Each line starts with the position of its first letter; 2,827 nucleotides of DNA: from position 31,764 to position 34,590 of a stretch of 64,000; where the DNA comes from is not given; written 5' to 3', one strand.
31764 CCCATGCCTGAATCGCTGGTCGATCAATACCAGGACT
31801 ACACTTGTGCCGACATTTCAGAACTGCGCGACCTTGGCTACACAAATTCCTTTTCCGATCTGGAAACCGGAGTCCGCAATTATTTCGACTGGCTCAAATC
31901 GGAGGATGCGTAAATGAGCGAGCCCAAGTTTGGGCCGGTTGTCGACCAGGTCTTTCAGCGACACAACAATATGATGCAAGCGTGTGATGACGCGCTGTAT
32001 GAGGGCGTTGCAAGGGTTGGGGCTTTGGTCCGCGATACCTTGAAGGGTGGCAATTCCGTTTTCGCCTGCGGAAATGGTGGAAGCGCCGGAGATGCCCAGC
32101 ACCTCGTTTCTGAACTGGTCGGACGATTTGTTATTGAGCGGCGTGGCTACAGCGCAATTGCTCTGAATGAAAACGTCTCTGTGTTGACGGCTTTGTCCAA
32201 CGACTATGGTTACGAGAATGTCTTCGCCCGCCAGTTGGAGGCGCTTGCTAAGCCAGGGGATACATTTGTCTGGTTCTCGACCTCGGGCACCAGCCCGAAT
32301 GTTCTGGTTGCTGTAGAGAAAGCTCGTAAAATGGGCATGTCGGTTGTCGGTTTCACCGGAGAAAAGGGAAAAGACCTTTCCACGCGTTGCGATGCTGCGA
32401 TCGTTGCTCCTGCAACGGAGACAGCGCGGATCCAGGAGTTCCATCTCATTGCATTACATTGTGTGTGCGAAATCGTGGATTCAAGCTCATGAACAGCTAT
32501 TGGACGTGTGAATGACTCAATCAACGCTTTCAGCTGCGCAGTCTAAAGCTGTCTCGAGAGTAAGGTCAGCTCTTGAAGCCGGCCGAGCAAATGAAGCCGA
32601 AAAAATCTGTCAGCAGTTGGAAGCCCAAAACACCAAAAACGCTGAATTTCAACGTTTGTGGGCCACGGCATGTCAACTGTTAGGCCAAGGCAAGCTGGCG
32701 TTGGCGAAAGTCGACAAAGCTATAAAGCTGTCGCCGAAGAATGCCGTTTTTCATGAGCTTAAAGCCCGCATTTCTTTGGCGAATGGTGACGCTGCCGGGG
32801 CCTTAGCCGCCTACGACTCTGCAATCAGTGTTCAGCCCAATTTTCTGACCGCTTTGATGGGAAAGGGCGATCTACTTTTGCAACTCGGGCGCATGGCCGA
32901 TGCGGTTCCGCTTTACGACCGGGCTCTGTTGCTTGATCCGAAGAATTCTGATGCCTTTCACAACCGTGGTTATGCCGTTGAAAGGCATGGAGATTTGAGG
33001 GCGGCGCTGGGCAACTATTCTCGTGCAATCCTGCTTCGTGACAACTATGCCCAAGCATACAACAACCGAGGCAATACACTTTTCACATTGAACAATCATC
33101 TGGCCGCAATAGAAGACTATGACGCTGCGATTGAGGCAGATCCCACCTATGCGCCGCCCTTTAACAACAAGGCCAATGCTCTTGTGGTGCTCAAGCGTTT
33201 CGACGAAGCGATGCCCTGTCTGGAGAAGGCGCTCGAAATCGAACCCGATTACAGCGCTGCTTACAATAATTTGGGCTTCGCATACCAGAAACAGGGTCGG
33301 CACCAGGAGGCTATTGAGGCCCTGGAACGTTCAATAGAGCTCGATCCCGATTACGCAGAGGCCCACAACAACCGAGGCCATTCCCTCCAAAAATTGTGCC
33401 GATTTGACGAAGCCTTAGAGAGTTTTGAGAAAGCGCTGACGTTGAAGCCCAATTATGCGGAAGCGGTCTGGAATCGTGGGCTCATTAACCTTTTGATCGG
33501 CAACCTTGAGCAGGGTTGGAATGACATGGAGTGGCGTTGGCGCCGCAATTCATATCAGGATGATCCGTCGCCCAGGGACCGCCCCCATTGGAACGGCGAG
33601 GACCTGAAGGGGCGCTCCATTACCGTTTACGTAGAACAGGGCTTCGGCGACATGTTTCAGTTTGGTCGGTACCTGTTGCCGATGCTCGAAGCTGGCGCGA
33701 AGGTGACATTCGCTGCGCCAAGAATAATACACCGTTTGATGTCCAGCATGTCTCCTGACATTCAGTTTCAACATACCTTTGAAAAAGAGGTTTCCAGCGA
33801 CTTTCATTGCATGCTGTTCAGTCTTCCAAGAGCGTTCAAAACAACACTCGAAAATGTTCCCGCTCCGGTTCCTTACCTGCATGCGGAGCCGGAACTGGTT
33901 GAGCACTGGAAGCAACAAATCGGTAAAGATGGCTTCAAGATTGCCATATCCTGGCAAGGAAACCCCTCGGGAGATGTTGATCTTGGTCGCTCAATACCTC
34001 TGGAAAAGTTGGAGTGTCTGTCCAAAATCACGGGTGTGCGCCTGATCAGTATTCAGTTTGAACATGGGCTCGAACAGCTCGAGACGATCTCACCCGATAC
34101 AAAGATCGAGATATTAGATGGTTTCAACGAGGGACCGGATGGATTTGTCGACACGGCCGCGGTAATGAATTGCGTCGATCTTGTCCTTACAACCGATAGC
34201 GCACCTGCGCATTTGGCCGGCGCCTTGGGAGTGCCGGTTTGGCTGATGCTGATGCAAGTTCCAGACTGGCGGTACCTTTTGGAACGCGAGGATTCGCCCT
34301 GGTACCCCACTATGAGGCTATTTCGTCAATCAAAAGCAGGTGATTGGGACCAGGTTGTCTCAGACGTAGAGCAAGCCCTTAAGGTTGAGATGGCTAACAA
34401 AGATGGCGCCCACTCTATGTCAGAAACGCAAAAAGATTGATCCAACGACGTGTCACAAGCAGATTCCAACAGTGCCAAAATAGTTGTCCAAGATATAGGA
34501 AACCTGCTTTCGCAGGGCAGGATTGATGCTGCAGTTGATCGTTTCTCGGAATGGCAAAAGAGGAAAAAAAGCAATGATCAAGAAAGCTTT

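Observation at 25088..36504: Autotransporter operon with its own complete ADP-heptose pathway and two TPR-GT9 fusion proteins: candidate dedicated protein-heptosylation system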

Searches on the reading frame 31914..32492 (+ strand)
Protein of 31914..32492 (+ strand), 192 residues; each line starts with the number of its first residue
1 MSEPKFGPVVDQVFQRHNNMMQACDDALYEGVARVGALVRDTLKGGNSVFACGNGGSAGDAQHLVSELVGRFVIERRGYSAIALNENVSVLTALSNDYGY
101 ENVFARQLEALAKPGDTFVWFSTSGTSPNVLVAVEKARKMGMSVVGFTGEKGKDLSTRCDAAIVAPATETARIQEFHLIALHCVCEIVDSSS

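Call 3: search_protein_families(library=pfam, proteins=[window:31914-32492:+], max_evalue=0.01)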
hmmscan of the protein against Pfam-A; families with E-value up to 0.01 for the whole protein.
window:31914-32492:+ (192 aa): 2 families
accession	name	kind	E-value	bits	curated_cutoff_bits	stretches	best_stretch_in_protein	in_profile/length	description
PF13580.11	SIS_2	-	3.1e-27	95.7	27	1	17-149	6-138/138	SIS domain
PF01380.27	SIS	-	6.6e-07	29.6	25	1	110-171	49-110/131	SIS domain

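Call 4: search_protein_families(library=ncbifam, proteins=[window:31914-32492:+], max_evalue=0.01)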
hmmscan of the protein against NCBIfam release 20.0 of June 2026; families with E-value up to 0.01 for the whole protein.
window:31914-32492:+ (192 aa): 14 families
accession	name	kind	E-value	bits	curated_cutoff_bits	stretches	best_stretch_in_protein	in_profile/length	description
NF010546.0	PRK13936.1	equivalog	1e-55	188.6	276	1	10-190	7-190/197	phosphoheptose isomerase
TIGR00441.1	gmhA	equivalog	3.6e-53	179.7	209.45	1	38-188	3-153/154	D-sedoheptulose 7-phosphate isomerase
NF010547.0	PRK13938.1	equivalog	7.4e-43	146.5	320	1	25-189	24-188/196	D-sedoheptulose 7-phosphate isomerase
NF001628.0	PRK00414.1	equivalog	1.5e-40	138.9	265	1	25-189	23-187/192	D-sedoheptulose 7-phosphate isomerase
NF008138.0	PRK10886.1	equivalog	5e-36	124.3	352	1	22-190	17-188/196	DnaA initiator-associating protein DiaA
NF002805.0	PRK02947.1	subfamily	4.8e-09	35.7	135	1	10-149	4-142/247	sugar isomerase domain-containing protein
NF003915.0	PRK05441.1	subfamily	1.9e-07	30.4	168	1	9-165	26-182/300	N-acetylmuramic acid 6-phosphate etherase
TIGR03127.2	RuMP_HxlB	equivalog_domain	2.6e-06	27.4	160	1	113-171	71-129/178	6-phospho-3-hexuloisomerase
NF040776.2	AlsR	equivalog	4.7e-06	25.7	400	1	110-171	172-233/279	transcriptional repressor AlsR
NF008458.0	PRK11337.1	equivalog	4.5e-05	22.5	378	1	110-171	184-245/293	MurR/RpiR family transcriptional regulator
NF009222.0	PRK12570.1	subfamily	0.00068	18.6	255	1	9-164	33-188/307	N-acetylmuramic acid 6-phosphate etherase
NF010701.0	PRK14101.1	equivalog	0.0011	17.3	920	1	110-169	511-569/638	bifunctional transcriptional regulator/glucokinase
TIGR00274.1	TIGR00274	equivalog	0.0019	17.3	302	1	115-164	127-176/291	N-acetylmuramic acid 6-phosphate etherase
NF046059.1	NagB_SO3506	equivalog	0.0084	15.5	430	1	102-168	77-140/330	glucosamine-6-phosphate deaminase NagB-II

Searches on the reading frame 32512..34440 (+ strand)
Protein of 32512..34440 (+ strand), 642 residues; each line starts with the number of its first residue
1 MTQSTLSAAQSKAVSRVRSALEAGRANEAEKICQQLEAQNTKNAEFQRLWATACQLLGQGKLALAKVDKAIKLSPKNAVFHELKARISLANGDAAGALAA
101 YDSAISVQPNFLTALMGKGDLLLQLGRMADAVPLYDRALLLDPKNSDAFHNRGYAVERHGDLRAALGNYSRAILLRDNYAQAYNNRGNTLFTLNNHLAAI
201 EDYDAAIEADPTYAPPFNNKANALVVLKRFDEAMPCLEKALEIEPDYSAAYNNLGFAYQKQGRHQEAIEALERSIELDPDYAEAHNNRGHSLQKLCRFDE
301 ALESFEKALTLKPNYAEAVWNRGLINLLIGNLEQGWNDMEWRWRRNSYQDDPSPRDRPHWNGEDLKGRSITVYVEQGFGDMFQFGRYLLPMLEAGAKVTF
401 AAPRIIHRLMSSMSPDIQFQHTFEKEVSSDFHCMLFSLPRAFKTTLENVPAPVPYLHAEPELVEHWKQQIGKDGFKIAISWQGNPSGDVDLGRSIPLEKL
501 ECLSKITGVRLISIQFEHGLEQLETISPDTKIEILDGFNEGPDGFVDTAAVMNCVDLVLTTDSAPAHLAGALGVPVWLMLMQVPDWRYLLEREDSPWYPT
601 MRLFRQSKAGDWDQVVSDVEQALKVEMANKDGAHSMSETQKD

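Call 3: search_protein_families(library=pfam, proteins=[window:32512-34440:+], max_evalue=0.01)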
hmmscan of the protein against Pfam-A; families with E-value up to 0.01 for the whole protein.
window:32512-34440:+ (642 aa): 24 families
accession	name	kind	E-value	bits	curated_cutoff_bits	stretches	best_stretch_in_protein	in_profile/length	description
PF00515.34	TPR_1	-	1.4e-53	177.1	27.8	5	249-281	2-34/34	Tetratricopeptide repeat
PF13414.12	TPR_11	-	1.1e-46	156.6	26.8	6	260-295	6-41/42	TPR repeat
PF07719.23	TPR_2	-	1.5e-44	146.8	27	5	249-281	2-34/34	Tetratricopeptide repeat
PF13181.12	TPR_8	-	1.2e-36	122.2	25.7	5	250-281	3-34/34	Tetratricopeptide repeat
PF13431.12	TPR_17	-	1.4e-36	122.1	24.4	3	236-269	1-34/34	Tetratricopeptide repeat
PF13432.12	TPR_16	-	4.4e-35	120.1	32.7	4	84-145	3-64/65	Tetratricopeptide repeat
PF14559.12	TPR_19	-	7.6e-26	90.7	25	3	228-285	5-62/68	Tetratricopeptide repeat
PF13424.12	TPR_12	-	8.1e-24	84.1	30.1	3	218-278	7-75/77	Tetratricopeptide repeat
PF13428.12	TPR_14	-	4.3e-23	79.9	23.5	3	250-288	3-41/44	Tetratricopeptide repeat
PF13371.12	TPR_9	-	2.7e-19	69.4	35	2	225-285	6-66/73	Tetratricopeptide repeat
PF13374.12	TPR_10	-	1.2e-13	51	27.5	1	249-276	3-30/42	Tetratricopeptide repeat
PF13176.12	TPR_7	-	1.2e-12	47.2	27.9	1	250-280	1-31/36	Tetratricopeptide repeat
PF23914.1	TPR_CcmH_CycH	-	6.6e-10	39.5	42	1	75-171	47-146/158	Cytochrome c-type biogenesis protein H TPR domain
PF12569.14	NatA_aux_su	-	1.2e-08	34.9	33.3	1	50-104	198-252/515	N-terminal acetyltransferase A, auxiliary subunit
PF01239.28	PPTA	-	3.3e-08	33.2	29.5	0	134-158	7-31/32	Protein prenyltransferase alpha subunit repeat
PF01075.23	Glyco_transf_9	-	0.00032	20.5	22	1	547-576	176-205/247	Glycosyltransferase family 9 (heptosyltransferase)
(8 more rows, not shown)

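Call 4: search_protein_families(library=ncbifam, proteins=[window:32512-34440:+], max_evalue=0.01)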
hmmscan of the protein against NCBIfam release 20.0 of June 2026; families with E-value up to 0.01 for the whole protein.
window:32512-34440:+ (642 aa): 30 families (the best 25 are shown)
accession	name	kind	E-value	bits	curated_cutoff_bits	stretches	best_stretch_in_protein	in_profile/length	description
NF040959.1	MamA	equivalog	2.7e-32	111.9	200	3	197-312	88-203/204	magnetosome protein MamA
NF033762.1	social_mot_Tgl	equivalog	4.3e-28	98.3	225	3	253-332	36-116/252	social motility TPR repeat lipoprotein Tgl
TIGR02521.1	type_IV_pilW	equivalog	4.7e-28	98.3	154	2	123-254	42-175/234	type IV pilus biogenesis/stability protein PilW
TIGR02917.1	PEP_TPR_lipo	equivalog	1.3e-26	92.7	312.2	2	221-334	132-245/899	XrtA/PEP-CTERM system TPR-repeat protein PrsT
NF008391.2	PRK11189.1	equivalog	1.3e-22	80.7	250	3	238-291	89-142/297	lipoprotein NlpI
TIGR00990.1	3a0801s09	subfamily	6.9e-21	74.5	757.25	2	47-250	334-544/615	mitochondrial import receptor subunit TOM70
TIGR02552.1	LcrH_SycD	equivalog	1.6e-18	66.7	104.8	3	21-108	29-116/136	SycD/LcrH family type III secretion system chaperone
NF033920.0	C39_PA2778_fam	equivalog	2.1e-16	60.1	150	3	37-173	121-251/255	PA2778 family cysteine peptidase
NF047558.1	TPR_END_plus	domain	6.2e-15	54.9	32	1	250-283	1-34/56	TPR end-of-group domain-containing protein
NF052415.1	T3SS_chap_SctY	equivalog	1.4e-13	51.2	70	2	21-105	17-104/106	type III secretion apparatus assembly chaperone SctY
NF033758.1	gliding_GltE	equivalog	4.1e-13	49.1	225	3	230-325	238-333/411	adventurous gliding motility TPR repeat lipoprotein GltE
NF008520.0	PRK11447.1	equivalog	1.8e-11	42.6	858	2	209-312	266-365/1157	cellulose synthase complex outer membrane protein BcsC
NF002725.1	PRK02603.1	equivalog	5.5e-11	42.8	143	1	231-289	52-113/173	photosystem I assembly protein Ycf3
NF047507.1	TPR_BatC_Lepto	exception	2.1e-09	37.2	175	1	243-321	54-135/214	TPR repeat-containing protein BatC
TIGR04510.1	mod_pep_cyc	subfamily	2.4e-08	33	400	1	186-336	404-556/814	putative peptide modification system cyclase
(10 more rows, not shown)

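Call 13: find_related_loci(query=window:32512-34440:+, collection=genome_contigs, flank=10000)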
Query window:32512-34440:+ (642 aa) in genome_contigs; peptide patterns used: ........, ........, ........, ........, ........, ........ (x = any residue, [..] = any of these).
599 stretches matched a pattern (row limit reached: there are more); 596 encode a relative of the query (tblastn E <= 1e-3); the best 80 are kept; 80 distinct loci.
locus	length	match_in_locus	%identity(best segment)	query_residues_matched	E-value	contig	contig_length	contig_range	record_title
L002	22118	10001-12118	43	21-623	2e-140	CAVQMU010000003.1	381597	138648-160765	MAG: uncultured Alphaproteobacteria bacterium isolate MFD00082.bin.2.34 genome assembly, contig: contig_16634, whole gen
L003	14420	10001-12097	41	52-625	2e-129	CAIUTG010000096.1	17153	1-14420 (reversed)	MAG: uncultured Curvibacter sp. isolate B4coas_bin-1074 genome assembly, contig: bin-1074:096/258, whole genome shotgun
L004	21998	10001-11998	42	20-619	7e-125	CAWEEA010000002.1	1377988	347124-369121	MAG: uncultured Alphaproteobacteria bacterium isolate MFD03399.bin.2.97 genome assembly, contig: contig_11193, whole gen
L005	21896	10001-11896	38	40-623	2e-121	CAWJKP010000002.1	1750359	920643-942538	MAG: Pirellulales bacterium isolate MFD05580.bin.2.29 genome assembly, contig: contig_15575, whole genome shotgun sequen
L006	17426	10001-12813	37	1-631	4e-120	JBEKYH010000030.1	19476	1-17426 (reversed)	MAG: Tepidisphaeraceae bacterium isolate SPRUCE 670 SPRUCE_670_30, whole genome shotgun sequence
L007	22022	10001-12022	37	6-619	7e-118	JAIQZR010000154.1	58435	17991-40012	MAG: Candidatus Scalindua sp. isolate OFTM180 OFTM180_153, whole genome shotgun sequence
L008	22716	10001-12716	37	8-623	2e-116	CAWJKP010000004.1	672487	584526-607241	MAG: Pirellulales bacterium isolate MFD05580.bin.2.29 genome assembly, contig: contig_2312, whole genome shotgun sequenc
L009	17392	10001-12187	38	22-624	2e-117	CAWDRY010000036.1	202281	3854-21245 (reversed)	MAG: uncultured Gemmataceae bacterium isolate MFD04492.bin.2.10 genome assembly, contig: contig_2560, whole genome shotg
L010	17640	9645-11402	37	1-623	4e-116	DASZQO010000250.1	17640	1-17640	MAG TPA_asm: Acetobacteraceae bacterium isolate SMAG_U6000 k141_905681, whole genome shotgun sequence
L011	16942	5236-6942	38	56-623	5e-115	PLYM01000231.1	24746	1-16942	MAG: Planctomycetaceae bacterium isolate palsa_1355 73.20120700_P3D.270_contig_42987, whole genome shotgun sequence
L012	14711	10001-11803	38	25-641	9e-113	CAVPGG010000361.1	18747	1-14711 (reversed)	MAG: uncultured proteobacterium isolate MFD10064.bin.2.56 genome assembly, contig: contig_96354, whole genome shotgun se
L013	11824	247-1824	41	22-637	1e-112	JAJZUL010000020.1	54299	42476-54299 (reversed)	MAG: Proteobacteria bacterium isolate SKS4.bin33 NODE_921_length_54299_cov_2.729473, whole genome shotgun sequence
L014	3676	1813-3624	38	22-623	2e-113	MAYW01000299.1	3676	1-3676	MAG: Candidatus Scalindua rubra isolate BSI-1 SCARUB_contig000299, whole genome shotgun sequence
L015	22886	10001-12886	37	22-630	1e-110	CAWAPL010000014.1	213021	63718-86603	MAG: uncultured Phycisphaerales bacterium isolate MFD01188.bin.2.114 genome assembly, contig: contig_15343, whole genome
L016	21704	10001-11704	35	22-624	2e-109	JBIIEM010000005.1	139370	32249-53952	MAG: Chthoniobacteraceae bacterium isolate ME2000-10-10pf_3300042337_group1_bin102 Rohwer_bin2538_scaffold_65_c1, whole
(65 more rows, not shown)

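Call 16: find_related_loci(query=window:32512-34440:+, collection=metagenome_contigs, flank=10000)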
Query window:32512-34440:+ (642 aa) in metagenome_contigs; peptide patterns used: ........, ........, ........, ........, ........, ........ (x = any residue, [..] = any of these).
600 stretches matched a pattern (row limit reached: there are more); 596 encode a relative of the query (tblastn E <= 1e-3); the best 80 are kept; 80 distinct loci.
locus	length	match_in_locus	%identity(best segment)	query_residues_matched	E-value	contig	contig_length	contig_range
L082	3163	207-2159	37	12-630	9e-134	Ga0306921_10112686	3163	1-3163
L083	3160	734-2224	40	125-623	2e-121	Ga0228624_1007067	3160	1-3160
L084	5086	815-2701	36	11-637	2e-117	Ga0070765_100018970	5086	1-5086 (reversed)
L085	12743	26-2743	37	22-627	5e-115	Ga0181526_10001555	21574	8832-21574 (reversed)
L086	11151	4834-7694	39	4-623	1e-112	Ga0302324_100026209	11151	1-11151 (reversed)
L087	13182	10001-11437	41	143-623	3e-111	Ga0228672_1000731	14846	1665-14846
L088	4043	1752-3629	36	53-623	1e-111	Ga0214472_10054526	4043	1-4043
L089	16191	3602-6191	38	20-624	5e-110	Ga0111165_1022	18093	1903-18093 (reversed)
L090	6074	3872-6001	36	51-627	9e-110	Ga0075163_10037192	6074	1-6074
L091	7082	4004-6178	38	3-623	5e-109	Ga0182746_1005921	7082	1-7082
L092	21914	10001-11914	34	22-639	2e-107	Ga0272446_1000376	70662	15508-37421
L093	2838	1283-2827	39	22-606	9e-111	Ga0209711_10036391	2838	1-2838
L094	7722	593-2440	38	22-624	2e-106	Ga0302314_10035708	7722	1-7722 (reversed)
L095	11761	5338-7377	37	56-623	2e-105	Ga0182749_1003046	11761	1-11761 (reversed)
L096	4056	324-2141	35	21-625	6e-107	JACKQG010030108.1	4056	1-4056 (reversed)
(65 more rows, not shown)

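Call 56: search_protein_families(library=pfam, alignment_id=A3, max_evalue=0.00001)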
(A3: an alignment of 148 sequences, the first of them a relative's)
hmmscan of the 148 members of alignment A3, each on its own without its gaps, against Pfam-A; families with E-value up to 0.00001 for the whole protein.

A. member 1, L051:6324-7610:- (429 aa): 2 families
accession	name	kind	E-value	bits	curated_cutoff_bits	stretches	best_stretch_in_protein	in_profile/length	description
PF01979.26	Amidohydro_1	-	3.2e-39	135.6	25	1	62-427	1-345/345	Amidohydrolase family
PF07969.17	Amidohydro_3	-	7.7e-11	42.6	29.7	1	241-427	290-471/472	Amidohydrolase family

B. families by the number of members that match (of 148 scanned): 130 families (the first 25 are shown)
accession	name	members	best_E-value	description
PF13489.12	Methyltransf_23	4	4.4e-20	Methyltransferase domain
PF08242.18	Methyltransf_12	4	4.2e-18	Methyltransferase domain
PF08241.18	Methyltransf_11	4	1.3e-17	Methyltransferase domain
PF13847.12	Methyltransf_31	4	9.6e-12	Methyltransferase domain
PF02120.21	Flg_hook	3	1.6e-18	Flagellar hook-length control protein FliK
PF13649.12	Methyltransf_25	3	4.4e-15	Methyltransferase domain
PF07719.23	TPR_2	3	9.8e-15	Tetratricopeptide repeat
PF14559.12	TPR_19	3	8.4e-10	Tetratricopeptide repeat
PF00669.25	Flagellin_N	2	4e-43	Bacterial flagellin N-terminal helical region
PF00106.31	adh_short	2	2e-41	short chain dehydrogenase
PF00685.33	Sulfotransfer_1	2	9.4e-32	Sulfotransferase domain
PF01435.24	Peptidase_M48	2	1.5e-27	Peptidase family M48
PF13561.12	adh_short_C2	2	6e-26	Enoyl-(Acyl carrier protein) reductase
PF00535.33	Glycos_transf_2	2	9.9e-26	Glycosyl transferase family 2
PF13410.11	GST_C_2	2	1.9e-18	Glutathione S-transferase, C-terminal domain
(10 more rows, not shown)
